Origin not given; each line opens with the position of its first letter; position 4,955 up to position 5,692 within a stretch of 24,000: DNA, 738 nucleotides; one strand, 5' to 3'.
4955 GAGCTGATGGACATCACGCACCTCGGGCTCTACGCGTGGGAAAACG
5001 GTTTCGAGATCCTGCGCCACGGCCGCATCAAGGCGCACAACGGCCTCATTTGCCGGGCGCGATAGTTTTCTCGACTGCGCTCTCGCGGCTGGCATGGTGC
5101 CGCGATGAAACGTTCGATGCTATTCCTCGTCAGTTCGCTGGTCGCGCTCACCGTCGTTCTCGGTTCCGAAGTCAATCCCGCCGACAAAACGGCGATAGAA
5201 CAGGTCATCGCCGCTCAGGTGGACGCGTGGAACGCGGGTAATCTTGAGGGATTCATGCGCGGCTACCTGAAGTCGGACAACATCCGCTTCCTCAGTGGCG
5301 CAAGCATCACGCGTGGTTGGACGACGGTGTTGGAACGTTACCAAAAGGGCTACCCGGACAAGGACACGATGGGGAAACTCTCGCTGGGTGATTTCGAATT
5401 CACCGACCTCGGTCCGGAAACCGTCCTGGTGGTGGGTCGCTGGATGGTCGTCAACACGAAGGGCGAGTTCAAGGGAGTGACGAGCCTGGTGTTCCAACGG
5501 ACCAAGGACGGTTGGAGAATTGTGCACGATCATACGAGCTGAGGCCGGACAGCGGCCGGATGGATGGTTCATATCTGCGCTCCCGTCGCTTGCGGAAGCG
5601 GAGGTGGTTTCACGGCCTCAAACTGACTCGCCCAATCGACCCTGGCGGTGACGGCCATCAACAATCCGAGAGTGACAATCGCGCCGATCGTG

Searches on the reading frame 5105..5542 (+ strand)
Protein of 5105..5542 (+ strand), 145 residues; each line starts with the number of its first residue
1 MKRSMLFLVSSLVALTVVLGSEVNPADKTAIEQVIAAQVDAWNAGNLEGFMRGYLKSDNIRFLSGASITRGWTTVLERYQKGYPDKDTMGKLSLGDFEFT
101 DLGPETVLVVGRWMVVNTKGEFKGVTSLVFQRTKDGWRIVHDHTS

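Call 75: search_protein_families(library=pfam, proteins=[window:5105-5542:+], max_evalue=0.001)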
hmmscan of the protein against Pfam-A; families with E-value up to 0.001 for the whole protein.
window:5105-5542:+ (145 aa): 2 families
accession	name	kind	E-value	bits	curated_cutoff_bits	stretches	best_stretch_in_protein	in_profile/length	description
PF13474.12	SnoaL_3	-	1e-06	29.5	22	1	31-145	1-117/121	SnoaL-like domain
PF14534.12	DUF4440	-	4.9e-06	27.4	25.2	1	31-139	1-107/107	Domain of unknown function (DUF4440)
